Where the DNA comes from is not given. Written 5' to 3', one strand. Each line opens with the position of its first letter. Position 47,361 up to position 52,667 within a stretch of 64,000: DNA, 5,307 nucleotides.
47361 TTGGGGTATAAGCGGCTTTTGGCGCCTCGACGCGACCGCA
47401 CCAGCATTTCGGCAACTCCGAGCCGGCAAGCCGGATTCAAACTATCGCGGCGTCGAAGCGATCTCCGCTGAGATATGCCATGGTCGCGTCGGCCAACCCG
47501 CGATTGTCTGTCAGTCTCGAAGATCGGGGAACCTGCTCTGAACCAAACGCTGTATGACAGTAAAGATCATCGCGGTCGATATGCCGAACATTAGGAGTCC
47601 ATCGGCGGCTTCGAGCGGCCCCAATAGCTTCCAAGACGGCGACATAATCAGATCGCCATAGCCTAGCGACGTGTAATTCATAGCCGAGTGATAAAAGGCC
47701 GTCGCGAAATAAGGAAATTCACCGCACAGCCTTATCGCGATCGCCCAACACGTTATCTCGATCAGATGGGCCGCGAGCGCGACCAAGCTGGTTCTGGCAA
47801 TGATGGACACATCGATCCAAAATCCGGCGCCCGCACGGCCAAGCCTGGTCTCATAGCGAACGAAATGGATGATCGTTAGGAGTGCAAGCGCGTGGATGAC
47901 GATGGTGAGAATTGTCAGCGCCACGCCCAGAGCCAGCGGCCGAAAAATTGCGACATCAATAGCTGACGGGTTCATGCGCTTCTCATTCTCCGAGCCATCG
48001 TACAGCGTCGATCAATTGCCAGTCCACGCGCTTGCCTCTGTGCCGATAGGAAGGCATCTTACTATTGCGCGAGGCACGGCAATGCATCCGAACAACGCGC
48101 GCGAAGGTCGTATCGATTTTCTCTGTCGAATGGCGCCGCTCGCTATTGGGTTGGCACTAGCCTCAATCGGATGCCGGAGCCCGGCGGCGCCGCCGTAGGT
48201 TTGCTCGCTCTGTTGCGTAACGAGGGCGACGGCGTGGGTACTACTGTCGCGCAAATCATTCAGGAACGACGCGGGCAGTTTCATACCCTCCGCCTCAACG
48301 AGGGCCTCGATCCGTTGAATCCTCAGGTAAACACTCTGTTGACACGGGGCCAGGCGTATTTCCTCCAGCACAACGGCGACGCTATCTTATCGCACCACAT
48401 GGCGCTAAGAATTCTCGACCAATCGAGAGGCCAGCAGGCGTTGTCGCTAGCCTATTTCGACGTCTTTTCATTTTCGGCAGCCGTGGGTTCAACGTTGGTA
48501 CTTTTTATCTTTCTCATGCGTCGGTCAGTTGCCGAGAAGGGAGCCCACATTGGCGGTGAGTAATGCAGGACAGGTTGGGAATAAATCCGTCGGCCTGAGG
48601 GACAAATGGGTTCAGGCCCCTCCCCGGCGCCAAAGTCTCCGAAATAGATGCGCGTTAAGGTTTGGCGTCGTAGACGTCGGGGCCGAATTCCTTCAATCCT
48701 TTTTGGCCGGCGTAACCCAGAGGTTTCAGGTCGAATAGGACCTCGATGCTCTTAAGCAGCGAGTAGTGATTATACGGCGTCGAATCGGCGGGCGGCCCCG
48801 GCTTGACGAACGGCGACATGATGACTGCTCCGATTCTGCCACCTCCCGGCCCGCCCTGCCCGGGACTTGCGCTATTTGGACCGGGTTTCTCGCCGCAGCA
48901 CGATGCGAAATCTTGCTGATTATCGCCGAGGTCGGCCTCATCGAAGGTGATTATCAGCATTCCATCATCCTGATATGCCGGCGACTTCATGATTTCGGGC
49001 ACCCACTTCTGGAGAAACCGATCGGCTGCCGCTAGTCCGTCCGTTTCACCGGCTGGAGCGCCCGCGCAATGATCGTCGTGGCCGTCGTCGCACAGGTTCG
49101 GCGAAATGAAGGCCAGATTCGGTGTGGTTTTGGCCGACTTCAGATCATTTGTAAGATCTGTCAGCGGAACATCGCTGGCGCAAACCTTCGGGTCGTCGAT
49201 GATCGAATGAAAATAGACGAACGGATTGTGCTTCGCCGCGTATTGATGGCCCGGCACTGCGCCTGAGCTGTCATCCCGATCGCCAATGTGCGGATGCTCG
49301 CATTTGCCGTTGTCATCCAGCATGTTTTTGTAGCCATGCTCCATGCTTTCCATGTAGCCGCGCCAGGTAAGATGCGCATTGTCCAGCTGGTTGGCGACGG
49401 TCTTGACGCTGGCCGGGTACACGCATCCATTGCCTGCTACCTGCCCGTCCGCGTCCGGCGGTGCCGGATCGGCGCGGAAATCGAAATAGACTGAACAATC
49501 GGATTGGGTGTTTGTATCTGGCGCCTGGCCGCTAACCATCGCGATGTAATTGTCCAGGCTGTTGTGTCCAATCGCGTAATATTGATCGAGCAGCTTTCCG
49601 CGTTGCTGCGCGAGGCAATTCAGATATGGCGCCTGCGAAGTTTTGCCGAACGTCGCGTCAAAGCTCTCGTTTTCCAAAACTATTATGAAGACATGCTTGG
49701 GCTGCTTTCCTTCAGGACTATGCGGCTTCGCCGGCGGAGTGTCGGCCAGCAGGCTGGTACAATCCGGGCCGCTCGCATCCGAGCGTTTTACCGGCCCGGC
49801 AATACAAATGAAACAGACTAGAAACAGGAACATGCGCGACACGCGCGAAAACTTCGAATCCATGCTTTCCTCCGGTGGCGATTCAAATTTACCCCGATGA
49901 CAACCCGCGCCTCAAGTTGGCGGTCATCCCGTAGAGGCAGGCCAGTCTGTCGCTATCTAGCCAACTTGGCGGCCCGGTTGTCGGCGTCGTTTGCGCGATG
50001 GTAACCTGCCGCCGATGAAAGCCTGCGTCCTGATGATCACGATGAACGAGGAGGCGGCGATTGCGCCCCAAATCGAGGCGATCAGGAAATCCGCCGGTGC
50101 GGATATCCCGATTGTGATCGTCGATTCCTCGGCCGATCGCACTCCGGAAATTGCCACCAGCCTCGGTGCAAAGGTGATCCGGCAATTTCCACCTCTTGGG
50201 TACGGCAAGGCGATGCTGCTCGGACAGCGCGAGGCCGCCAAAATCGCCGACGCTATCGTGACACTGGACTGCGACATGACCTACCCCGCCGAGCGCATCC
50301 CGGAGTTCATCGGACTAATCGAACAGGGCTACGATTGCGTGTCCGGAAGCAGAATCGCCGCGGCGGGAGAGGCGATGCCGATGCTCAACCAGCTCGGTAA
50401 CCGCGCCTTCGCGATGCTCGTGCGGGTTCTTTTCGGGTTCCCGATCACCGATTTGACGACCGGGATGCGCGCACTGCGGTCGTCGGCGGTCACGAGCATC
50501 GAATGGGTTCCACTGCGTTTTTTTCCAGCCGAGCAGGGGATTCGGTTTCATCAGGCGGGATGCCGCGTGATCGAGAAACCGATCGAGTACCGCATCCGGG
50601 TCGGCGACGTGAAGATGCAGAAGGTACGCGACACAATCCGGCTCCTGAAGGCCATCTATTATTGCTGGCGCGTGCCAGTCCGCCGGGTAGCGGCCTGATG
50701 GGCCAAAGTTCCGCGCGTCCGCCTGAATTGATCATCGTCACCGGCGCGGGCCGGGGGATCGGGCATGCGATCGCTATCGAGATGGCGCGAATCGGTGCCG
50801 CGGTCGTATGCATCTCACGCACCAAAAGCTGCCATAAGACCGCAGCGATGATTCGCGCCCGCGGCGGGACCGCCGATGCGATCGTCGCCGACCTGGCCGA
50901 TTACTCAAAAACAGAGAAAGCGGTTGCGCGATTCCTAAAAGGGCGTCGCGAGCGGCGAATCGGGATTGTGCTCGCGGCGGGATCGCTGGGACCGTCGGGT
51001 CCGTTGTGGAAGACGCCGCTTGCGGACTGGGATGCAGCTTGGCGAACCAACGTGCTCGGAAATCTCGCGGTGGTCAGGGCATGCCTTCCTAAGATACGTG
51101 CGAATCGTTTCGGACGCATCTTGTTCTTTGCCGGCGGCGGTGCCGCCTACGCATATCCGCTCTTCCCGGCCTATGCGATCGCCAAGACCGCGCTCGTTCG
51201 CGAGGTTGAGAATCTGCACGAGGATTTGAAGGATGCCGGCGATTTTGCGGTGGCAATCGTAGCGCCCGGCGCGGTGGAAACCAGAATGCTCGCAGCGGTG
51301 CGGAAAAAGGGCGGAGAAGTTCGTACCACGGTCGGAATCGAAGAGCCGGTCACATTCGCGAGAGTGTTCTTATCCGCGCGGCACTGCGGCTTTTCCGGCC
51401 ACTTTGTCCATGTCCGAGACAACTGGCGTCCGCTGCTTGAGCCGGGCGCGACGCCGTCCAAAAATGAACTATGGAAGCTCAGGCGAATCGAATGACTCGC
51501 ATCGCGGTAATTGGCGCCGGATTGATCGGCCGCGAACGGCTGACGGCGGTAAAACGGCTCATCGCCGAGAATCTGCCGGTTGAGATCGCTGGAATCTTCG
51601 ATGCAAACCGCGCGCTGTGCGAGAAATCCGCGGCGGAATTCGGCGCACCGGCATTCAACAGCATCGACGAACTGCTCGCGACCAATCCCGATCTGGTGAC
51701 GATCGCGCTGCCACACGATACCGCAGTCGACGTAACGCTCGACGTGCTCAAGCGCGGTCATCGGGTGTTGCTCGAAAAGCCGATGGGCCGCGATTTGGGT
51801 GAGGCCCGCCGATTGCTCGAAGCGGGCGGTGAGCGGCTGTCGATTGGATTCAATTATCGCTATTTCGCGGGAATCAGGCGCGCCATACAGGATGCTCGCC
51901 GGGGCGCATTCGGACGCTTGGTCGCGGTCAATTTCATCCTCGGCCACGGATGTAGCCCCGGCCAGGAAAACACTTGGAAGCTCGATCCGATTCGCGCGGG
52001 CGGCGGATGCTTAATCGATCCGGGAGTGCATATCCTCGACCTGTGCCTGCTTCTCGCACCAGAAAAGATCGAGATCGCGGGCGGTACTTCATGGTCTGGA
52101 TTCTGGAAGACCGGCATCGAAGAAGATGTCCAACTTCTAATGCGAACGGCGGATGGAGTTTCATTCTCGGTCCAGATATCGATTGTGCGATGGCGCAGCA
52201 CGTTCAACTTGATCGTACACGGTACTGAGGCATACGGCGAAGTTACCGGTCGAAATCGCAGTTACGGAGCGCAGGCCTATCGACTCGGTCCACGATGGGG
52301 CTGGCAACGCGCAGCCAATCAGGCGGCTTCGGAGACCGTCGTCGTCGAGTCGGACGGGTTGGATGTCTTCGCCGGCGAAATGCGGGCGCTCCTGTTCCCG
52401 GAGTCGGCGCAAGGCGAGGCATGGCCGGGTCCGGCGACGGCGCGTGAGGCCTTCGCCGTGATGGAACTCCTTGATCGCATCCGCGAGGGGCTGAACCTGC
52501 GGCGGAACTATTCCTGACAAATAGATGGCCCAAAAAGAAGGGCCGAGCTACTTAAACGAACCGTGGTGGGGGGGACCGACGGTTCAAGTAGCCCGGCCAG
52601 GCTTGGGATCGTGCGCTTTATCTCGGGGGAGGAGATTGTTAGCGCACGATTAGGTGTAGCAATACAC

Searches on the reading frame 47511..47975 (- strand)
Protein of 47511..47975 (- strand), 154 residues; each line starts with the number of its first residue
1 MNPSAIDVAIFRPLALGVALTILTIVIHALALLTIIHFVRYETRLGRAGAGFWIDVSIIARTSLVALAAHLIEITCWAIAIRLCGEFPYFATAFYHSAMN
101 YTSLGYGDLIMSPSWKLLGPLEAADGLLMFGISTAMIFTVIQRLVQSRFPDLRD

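Call 47: search_protein_families(library=pfam, proteins=[window:47511-47975:-])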
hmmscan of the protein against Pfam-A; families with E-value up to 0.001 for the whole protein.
window:47511-47975:- (154 aa): 1 family
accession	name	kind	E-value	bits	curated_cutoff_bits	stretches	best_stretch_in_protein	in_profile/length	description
PF07885.22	Ion_trans_2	-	2.3e-08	34.2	22.5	1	70-142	2-78/79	Ion channel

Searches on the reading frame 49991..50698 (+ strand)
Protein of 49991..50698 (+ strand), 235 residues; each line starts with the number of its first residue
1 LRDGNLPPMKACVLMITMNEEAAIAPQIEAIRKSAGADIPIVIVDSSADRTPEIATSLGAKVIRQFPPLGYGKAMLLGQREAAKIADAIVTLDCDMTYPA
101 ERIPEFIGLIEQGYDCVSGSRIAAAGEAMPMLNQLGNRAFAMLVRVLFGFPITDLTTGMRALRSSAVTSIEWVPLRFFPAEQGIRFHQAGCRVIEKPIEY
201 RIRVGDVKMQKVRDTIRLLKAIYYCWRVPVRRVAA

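Call 47: search_protein_families(library=pfam, proteins=[window:49991-50698:+])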
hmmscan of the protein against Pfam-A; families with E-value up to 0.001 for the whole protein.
window:49991-50698:+ (235 aa): 1 family
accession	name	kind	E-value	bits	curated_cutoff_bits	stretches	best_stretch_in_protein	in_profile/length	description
PF00535.33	Glycos_transf_2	-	7.5e-17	62.2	23.3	1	12-167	1-164/168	Glycosyl transferase family 2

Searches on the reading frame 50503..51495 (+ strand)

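Call 47: search_protein_families(library=pfam, proteins=[window:50503-51495:+])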
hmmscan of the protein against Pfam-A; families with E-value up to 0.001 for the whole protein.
window:50503-51495:+ (330 aa): 3 families
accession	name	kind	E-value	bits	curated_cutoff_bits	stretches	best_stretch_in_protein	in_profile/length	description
PF00106.31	adh_short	-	2.9e-31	108.9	26.6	1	76-269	2-193/195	short chain dehydrogenase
PF13561.12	adh_short_C2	-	7.2e-21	75.3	27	1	81-268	1-186/236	Enoyl-(Acyl carrier protein) reductase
PF08659.16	KR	-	8.3e-07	29.5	22.6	1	78-195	4-124/180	KR domain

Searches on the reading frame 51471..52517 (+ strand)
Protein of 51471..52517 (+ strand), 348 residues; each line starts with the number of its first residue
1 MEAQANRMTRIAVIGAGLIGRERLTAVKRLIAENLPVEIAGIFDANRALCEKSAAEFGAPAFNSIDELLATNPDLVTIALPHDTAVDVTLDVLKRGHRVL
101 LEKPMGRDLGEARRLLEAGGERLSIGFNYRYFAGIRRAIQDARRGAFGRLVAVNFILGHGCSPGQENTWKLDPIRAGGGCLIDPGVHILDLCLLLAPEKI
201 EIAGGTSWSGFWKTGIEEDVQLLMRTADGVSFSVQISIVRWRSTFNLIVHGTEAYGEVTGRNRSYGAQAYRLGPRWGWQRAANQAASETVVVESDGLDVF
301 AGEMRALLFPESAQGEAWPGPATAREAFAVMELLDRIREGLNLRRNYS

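Call 47: search_protein_families(library=pfam, proteins=[window:51471-52517:+])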
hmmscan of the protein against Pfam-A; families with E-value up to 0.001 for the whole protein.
window:51471-52517:+ (348 aa): 3 families
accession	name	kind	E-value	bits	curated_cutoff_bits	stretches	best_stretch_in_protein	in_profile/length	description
PF01408.29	GFO_IDH_MocA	-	4.6e-20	72.9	24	1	10-118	2-108/120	Oxidoreductase family, NAD-binding Rossmann fold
PF22725.1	GFO_IDH_MocA_C3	-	1.1e-14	54.9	27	1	142-254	8-121/124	GFO/IDH/MocA C-terminal domain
PF02894.22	GFO_IDH_MocA_C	-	2.1e-05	24.8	22.9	1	144-338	6-207/218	Oxidoreductase family, C-terminal alpha/beta domain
